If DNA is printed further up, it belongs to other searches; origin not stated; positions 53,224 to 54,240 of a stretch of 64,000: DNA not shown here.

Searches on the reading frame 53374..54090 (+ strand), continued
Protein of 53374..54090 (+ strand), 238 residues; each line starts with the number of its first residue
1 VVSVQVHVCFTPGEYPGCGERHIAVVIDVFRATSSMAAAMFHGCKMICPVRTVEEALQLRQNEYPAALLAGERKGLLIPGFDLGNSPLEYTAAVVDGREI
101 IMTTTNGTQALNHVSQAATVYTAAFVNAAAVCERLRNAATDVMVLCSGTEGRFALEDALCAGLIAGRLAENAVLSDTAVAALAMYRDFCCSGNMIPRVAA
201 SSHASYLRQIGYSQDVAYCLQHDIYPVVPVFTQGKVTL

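Call 18: find_encoding_contigs(protein=P0106, flank=8000, max_places=1)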
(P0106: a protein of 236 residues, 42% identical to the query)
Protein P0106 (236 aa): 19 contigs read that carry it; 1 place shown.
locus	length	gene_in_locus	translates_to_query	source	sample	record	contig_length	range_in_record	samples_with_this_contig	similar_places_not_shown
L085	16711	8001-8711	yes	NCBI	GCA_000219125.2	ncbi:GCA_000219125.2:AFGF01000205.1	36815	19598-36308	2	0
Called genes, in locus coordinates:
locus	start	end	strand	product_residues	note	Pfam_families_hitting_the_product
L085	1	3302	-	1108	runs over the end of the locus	PF27218:MJ0043_C, PF00580:UvrD-helicase, PF13245:AAA_19, PF13604:AAA_30 (faint), PF13361:UvrD_C, PF13538:UvrD_C_2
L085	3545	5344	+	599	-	PF00245:Alk_phosphatase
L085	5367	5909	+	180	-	-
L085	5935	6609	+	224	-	PF01078:Mg_chelatase (faint), PF00005:ABC_tran, PF13238:AAA_18 (faint), PF13304:AAA_21 (faint)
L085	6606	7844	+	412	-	PF12704:MacB_PCD, PF02687:FtsX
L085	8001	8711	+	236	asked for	PF04029:2-ph_phosp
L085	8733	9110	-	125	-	PF01638:HxlR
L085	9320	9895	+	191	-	PF02525:Flavodoxin_2, PF03358:FMN_red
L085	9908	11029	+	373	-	PF04015:DUF362, PF12837:Fer4_6 (weak), PF12838:Fer4_7, PF13187:Fer4_9 (weak), PF13237:Fer4_10, PF14697:Fer4_21, PF25160:LdpA_Fe-S-bd (weak), PF00037:Fer4, +3 more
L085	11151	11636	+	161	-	PF00383:dCMP_cyt_deam_1, PF14437:MafB19-deam, PF14439:Bd3614-deam (weak)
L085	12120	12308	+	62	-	-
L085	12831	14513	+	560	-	PF05496:RuvB_N (faint), PF13177:DNA_pol3_delta2, PF13604:AAA_30 (weak), PF00004:AAA, PF07728:AAA_5 (weak), PF13401:AAA_22 (weak), PF22608:DNAX_ATPase_lid, PF12169:DNA_pol3_gamma3, +1 more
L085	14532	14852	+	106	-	PF02575:YbaB_DNA_bd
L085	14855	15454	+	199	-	PF21176:RecR_HhH, PF02132:RecR_ZnF (weak), PF13662:Toprim_4, PF01751:Toprim, PF21175:RecR_C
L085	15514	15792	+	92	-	PF10704:DUF2508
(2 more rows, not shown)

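Call 24: search_solved_structures(query=window:53374-54090:+, max_evalue=0.00001, show_alignments=2)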
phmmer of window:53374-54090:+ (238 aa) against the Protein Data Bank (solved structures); distinct sequences matched with E-value up to 0.00001: 3.
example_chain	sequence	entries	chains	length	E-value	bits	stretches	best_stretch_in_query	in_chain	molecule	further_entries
1vr0_A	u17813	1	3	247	1.9e-43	151.8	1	22-236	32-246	Probable 2-phosphosulfolactate phosphatase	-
2yyv_A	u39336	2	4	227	8.7e-43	149.6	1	21-235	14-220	Probable 2-phosphosulfolactate phosphatase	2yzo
2z0j_A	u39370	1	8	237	1.7e-29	106.2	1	8-231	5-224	Putative uncharacterized protein TTHA1438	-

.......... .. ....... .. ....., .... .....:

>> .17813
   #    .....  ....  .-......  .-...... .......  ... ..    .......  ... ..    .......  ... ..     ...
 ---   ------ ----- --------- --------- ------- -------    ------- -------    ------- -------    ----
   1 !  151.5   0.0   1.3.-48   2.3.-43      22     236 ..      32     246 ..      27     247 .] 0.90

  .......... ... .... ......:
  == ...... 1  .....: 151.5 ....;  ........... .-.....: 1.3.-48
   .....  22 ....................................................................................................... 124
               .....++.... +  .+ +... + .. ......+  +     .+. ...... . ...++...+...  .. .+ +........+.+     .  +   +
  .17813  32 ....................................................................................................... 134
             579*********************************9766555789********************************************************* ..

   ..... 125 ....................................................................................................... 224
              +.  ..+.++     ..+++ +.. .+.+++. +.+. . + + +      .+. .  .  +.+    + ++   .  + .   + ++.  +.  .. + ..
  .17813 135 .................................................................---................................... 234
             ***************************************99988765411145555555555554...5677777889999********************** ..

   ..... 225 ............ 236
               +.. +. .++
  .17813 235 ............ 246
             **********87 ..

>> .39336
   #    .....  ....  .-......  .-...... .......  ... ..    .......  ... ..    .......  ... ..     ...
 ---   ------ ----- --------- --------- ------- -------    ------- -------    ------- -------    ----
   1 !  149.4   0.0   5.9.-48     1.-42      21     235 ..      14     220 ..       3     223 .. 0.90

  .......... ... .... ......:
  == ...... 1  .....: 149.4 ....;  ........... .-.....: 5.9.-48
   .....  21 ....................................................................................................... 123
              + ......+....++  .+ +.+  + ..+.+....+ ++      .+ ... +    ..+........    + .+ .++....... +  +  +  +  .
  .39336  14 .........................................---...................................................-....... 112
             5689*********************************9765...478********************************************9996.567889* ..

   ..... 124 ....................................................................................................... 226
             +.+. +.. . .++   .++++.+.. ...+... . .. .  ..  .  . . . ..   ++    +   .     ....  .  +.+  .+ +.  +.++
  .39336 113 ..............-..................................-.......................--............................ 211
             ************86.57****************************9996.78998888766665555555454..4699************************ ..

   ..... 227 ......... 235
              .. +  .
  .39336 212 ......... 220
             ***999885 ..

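Call 29: find_related_loci(query=window:53374-54090:+, collection=metagenome_contigs, flank=8000)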
Query window:53374-54090:+ (238 aa) in metagenome_contigs; peptide patterns used: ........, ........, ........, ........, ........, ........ (x = any residue, [..] = any of these).
124 stretches matched a pattern; 60 encode a relative of the query (tblastn E <= 1e-3); 60 distinct loci.
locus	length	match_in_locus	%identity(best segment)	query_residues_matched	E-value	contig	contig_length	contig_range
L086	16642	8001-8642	38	22-236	2e-47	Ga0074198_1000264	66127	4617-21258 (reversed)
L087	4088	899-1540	34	25-236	5e-41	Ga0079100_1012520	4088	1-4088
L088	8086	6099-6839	40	5-238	8e-40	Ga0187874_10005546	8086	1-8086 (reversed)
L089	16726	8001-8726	39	3-228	1e-39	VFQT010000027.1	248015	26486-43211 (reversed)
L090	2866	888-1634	38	6-238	1e-39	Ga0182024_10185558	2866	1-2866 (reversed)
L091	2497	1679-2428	38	1-236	2e-39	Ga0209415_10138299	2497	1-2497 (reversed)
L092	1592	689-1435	41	6-238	4e-40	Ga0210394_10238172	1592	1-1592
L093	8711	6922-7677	38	1-238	2e-39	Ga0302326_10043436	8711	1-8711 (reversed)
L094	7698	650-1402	38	2-238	3e-39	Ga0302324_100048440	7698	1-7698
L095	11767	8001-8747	37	6-238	1e-38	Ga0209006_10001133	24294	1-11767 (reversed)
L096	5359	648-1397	37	5-238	2e-38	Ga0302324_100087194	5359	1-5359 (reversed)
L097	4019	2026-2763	36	5-237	5e-38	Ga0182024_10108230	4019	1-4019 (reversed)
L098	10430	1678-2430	37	1-238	5e-38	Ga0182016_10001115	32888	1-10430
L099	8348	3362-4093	37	6-236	1e-37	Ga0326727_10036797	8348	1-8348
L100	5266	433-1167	38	5-236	1e-37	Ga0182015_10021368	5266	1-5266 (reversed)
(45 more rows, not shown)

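Call 30: find_encoding_contigs(protein=P0089, flank=6000, max_places=1)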
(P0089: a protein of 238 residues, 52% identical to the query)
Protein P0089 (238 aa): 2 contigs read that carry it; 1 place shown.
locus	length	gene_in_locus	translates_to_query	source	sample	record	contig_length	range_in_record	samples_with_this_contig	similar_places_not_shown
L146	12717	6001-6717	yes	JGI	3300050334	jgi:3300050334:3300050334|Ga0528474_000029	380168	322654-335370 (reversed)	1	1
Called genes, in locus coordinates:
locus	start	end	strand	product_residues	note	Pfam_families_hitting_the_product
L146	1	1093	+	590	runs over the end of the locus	PF00664:ABC_membrane, PF00005:ABC_tran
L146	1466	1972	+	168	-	PF00571:CBS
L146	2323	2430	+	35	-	-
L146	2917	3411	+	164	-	PF02915:Rubrerythrin (weak)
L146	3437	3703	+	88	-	PF02798:GST_N (weak), PF00462:Glutaredoxin (weak), PF13417:GST_N_3, PF13409:GST_N_2 (weak)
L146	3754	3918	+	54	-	-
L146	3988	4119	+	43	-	-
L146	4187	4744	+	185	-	PF14235:DUF4337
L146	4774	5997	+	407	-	PF04389:Peptidase_M28 (weak), PF01546:Peptidase_M20, PF07687:M20_dimer (weak)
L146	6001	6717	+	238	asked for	PF04029:2-ph_phosp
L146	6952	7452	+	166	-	-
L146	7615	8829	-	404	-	PF01411:tRNA-synt_2c, PF07973:tRNA_SAD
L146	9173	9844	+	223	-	PF01471:PG_binding_1, PF06725:3D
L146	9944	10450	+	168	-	PF14539:DUF4442, PF20789:4HBT_3C (weak), PF03061:4HBT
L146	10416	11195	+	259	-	PF01738:DLH (faint), PF00561:Abhydrolase_1 (faint), PF12697:Abhydrolase_6, PF20408:Abhydrolase_11 (faint), PF00326:Peptidase_S9 (faint), PF12146:Hydrolase_4 (weak)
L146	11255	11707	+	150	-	PF04657:DMT_YdcZ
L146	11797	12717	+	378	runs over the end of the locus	PF02771:Acyl-CoA_dh_N, PF02770:Acyl-CoA_dh_M, PF00441:Acyl-CoA_dh_1, PF08028:Acyl-CoA_dh_2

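Call 31: find_encoding_contigs(protein=P0083, flank=6000, max_places=1)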
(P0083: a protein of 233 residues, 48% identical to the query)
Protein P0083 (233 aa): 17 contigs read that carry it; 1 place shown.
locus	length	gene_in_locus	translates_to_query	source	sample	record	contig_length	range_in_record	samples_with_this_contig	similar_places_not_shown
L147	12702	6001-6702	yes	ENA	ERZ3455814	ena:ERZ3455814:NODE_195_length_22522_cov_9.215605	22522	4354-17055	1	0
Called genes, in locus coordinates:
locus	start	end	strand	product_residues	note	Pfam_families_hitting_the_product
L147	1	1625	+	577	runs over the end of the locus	PF00664:ABC_membrane, PF00005:ABC_tran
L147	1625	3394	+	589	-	PF00664:ABC_membrane, PF00005:ABC_tran, PF02463:SMC_N (weak)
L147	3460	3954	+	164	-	PF02915:Rubrerythrin (weak)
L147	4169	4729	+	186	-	PF14235:DUF4337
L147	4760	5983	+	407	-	PF04389:Peptidase_M28 (weak), PF01546:Peptidase_M20, PF07687:M20_dimer (weak)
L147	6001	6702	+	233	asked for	PF04029:2-ph_phosp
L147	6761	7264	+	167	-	PF00881:Nitroreductase, PF14512:TM1586_NiRdase (weak), PF00881:Nitroreductase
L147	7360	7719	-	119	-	PF00717:Peptidase_S24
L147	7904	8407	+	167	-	-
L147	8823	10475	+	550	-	PF01546:Peptidase_M20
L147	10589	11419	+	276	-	PF13531:SBP_bac_11, PF00890:FAD_binding_2 (faint), PF01134:GIDA (faint), PF03486:HI0933_like (faint), PF07992:Pyr_redox_2, PF12831:FAD_oxidored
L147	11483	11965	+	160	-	PF00070:Pyr_redox, PF07992:Pyr_redox_2, PF13738:Pyr_redox_3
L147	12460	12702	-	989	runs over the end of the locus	PF00989:PAS (weak), PF08448:PAS_4, PF08447:PAS_3, PF00989:PAS, PF08447:PAS_3, PF13426:PAS_9, PF00512:HisKA, PF02518:HATPase_c, +4 more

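Call 32: find_encoding_contigs(protein=P0099, flank=6000, max_places=1)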
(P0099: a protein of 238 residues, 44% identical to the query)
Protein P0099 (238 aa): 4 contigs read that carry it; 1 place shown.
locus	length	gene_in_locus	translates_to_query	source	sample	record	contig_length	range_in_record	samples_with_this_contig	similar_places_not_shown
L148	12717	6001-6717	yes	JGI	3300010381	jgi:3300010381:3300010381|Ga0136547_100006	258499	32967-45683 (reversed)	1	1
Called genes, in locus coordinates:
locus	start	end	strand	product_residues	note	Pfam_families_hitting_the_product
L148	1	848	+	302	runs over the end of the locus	PF01584:CheW, PF00072:Response_reg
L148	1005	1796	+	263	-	PF01569:PAP2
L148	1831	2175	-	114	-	-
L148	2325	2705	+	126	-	PF01648:ACPS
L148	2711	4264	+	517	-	PF03853:YjeF_N, PF01256:Carb_kinase, PF02110:HK (weak)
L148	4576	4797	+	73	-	PF09723:Zn_ribbon_8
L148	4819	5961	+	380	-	PF03747:ADP_ribosyl_GH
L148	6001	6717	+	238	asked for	PF04029:2-ph_phosp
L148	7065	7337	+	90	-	PF01402:RHH_1 (weak)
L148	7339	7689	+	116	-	PF02452:PemK_toxin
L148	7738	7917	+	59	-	-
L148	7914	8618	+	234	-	PF00753:Lactamase_B, PF12706:Lactamase_B_2 (weak)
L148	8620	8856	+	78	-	PF11213:DUF3006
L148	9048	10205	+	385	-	PF11741:AMIN, PF01520:Amidase_3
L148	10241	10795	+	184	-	PF10646:Germane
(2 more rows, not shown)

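Call 33: find_encoding_contigs(protein=P0075, flank=6000, max_places=1)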
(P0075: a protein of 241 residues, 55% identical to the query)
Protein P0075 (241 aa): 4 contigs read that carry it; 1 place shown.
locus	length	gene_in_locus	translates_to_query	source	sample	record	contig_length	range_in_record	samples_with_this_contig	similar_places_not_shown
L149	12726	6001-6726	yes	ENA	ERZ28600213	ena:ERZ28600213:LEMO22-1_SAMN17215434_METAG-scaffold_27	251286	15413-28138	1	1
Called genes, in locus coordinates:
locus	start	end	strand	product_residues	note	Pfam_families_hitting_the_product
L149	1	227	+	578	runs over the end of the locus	PF00664:ABC_membrane, PF00005:ABC_tran, PF02463:SMC_N (faint)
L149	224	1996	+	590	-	PF00664:ABC_membrane, PF00005:ABC_tran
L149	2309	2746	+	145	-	PF00571:CBS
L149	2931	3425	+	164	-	PF02915:Rubrerythrin (weak)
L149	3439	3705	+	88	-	PF02798:GST_N (weak), PF00462:Glutaredoxin, PF13417:GST_N_3, PF13409:GST_N_2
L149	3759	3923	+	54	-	-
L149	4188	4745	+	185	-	PF14235:DUF4337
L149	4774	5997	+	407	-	PF04389:Peptidase_M28 (weak), PF01546:Peptidase_M20, PF07687:M20_dimer (weak)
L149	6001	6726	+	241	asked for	PF04029:2-ph_phosp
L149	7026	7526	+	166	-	-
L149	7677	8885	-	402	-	PF01411:tRNA-synt_2c, PF07973:tRNA_SAD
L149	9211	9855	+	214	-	PF01471:PG_binding_1, PF06725:3D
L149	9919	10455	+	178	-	PF14539:DUF4442, PF13622:4HBT_3 (weak), PF03061:4HBT, PF20789:4HBT_3C (weak)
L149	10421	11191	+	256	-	PF00561:Abhydrolase_1 (faint), PF12697:Abhydrolase_6, PF20408:Abhydrolase_11 (faint), PF00326:Peptidase_S9 (faint), PF12146:Hydrolase_4 (weak)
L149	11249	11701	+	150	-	PF04657:DMT_YdcZ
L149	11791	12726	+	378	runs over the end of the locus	PF02771:Acyl-CoA_dh_N, PF02770:Acyl-CoA_dh_M, PF00441:Acyl-CoA_dh_1, PF08028:Acyl-CoA_dh_2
